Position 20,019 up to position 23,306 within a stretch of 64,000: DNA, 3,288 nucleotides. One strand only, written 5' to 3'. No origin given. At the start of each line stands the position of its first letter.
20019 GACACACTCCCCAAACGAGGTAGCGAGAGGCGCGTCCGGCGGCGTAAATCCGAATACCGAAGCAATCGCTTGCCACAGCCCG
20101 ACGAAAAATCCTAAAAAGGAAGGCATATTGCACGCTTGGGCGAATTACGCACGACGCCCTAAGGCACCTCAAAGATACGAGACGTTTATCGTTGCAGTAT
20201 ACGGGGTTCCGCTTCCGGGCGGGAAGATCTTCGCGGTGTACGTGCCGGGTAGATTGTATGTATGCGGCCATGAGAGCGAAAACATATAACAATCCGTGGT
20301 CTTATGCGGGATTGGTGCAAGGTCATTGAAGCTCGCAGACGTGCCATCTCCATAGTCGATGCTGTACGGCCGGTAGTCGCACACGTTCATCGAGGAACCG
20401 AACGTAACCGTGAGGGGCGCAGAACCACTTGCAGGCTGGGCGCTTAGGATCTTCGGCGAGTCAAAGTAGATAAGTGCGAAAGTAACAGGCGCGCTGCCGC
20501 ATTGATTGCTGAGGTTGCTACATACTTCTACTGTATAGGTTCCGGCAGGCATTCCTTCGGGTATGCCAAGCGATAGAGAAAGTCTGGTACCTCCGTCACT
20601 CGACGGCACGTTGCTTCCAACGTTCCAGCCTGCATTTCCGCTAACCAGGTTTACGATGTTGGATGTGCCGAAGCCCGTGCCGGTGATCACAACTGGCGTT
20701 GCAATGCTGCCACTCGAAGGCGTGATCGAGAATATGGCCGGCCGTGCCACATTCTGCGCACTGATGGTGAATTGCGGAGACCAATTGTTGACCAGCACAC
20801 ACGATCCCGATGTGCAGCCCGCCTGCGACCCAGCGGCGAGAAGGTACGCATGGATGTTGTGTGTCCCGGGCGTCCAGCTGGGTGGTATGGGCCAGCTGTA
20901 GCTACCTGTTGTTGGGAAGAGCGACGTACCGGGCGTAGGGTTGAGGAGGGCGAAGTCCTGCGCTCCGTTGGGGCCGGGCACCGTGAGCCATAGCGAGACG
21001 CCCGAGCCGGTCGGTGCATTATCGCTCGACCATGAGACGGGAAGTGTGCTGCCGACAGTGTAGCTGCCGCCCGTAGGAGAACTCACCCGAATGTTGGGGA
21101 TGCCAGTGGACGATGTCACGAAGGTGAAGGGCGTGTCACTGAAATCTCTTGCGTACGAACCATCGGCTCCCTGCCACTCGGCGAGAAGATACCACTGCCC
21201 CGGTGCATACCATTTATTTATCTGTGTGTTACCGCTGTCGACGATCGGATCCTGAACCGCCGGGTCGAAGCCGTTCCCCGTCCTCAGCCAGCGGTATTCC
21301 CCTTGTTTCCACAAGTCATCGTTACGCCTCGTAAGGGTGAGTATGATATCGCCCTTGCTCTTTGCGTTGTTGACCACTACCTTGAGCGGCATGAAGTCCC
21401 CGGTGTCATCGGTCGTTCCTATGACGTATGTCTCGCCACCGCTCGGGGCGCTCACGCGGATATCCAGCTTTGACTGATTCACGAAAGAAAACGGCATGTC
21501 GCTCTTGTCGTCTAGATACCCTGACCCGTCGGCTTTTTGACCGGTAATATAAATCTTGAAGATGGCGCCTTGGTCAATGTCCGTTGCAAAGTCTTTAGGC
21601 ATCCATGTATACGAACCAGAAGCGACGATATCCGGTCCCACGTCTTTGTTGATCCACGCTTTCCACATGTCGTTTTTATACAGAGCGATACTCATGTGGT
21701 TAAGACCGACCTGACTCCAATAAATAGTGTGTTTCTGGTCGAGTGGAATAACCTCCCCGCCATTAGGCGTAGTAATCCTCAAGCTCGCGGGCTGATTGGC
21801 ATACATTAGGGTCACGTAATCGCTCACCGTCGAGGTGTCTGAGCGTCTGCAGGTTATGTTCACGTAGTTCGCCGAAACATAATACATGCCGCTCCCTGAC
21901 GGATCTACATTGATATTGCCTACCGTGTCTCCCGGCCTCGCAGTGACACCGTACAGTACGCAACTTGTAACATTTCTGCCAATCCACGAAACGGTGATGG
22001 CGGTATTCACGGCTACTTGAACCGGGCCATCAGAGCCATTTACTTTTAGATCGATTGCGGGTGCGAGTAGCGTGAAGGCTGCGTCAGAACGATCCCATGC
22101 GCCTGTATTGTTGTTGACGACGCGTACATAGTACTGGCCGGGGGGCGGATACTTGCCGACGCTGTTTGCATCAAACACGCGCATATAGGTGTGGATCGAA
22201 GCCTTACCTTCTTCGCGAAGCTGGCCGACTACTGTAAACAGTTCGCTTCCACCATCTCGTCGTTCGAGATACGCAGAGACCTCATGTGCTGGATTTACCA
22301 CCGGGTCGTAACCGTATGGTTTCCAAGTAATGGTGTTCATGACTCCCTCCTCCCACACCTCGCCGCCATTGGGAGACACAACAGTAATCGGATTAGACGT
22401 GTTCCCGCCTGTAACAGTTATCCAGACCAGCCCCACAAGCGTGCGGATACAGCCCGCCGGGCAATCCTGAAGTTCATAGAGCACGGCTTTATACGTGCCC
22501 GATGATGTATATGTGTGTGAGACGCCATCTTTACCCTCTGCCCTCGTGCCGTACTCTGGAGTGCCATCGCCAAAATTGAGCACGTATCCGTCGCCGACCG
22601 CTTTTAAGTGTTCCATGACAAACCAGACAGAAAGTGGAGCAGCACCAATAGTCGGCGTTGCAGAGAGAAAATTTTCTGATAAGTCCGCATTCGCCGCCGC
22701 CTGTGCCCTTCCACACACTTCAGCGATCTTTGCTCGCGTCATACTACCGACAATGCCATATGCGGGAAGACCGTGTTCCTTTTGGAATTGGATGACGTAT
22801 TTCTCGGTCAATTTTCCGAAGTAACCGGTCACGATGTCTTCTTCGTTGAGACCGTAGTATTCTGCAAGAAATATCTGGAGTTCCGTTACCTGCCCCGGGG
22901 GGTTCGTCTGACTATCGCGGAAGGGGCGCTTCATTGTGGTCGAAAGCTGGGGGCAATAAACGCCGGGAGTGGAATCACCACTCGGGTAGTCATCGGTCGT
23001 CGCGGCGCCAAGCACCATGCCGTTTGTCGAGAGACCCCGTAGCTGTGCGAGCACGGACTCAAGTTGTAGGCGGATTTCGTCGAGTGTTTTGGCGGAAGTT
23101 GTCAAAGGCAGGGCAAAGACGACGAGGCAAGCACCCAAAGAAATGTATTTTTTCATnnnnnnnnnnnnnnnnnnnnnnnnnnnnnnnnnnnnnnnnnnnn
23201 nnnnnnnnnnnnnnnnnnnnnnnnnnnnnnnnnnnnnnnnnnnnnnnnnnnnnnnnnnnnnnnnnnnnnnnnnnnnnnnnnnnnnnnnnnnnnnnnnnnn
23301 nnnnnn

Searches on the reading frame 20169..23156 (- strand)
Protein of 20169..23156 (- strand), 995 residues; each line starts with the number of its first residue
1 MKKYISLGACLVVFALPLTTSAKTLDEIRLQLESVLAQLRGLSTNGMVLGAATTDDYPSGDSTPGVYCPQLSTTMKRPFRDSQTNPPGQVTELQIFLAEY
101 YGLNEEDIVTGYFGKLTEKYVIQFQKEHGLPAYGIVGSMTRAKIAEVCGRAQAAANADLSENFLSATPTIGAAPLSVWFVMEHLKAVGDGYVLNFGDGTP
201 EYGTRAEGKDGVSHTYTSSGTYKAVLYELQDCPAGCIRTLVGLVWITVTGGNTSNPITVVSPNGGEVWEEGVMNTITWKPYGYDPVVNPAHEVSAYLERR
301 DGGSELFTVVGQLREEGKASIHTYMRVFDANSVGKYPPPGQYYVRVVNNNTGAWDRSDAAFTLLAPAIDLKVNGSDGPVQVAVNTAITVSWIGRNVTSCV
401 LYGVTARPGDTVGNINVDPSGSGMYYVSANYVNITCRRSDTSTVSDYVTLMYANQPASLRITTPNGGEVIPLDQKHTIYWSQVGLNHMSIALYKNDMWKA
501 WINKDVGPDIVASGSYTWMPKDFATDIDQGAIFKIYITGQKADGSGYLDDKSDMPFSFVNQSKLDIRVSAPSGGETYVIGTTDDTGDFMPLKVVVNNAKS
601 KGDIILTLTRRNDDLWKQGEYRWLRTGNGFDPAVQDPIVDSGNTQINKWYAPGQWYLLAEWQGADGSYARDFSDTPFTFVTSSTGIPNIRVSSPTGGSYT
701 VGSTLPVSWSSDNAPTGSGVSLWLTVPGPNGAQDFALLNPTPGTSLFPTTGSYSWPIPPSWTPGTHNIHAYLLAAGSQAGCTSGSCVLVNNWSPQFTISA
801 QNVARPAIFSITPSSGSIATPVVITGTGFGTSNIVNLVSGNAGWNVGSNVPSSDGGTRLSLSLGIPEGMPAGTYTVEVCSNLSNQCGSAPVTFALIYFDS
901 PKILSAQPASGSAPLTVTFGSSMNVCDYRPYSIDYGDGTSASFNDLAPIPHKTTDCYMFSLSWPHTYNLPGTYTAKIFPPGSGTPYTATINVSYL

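Call 6: search_protein_families(library=pfam, proteins=[window:20169-23156:-], max_evalue=0.1)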
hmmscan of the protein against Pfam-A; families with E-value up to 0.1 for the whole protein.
window:20169-23156:- (995 aa): 4 families
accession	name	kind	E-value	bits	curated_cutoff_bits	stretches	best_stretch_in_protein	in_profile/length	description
PF01471.23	PG_binding_1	-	5.5e-11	42.9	23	1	89-144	4-57/57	Putative peptidoglycan binding domain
PF10342.15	Kre9_KNH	-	1e-08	36.2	24.6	1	696-798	5-94/94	Kre9/KNH-like N-terminal Ig-like domain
PF00801.26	PKD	-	3.1e-06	27.5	23.5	1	165-224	5-61/80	PKD domain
PF18911.6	PKD_4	-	1.1e-05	25.8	27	1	191-226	37-66/85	PKD domain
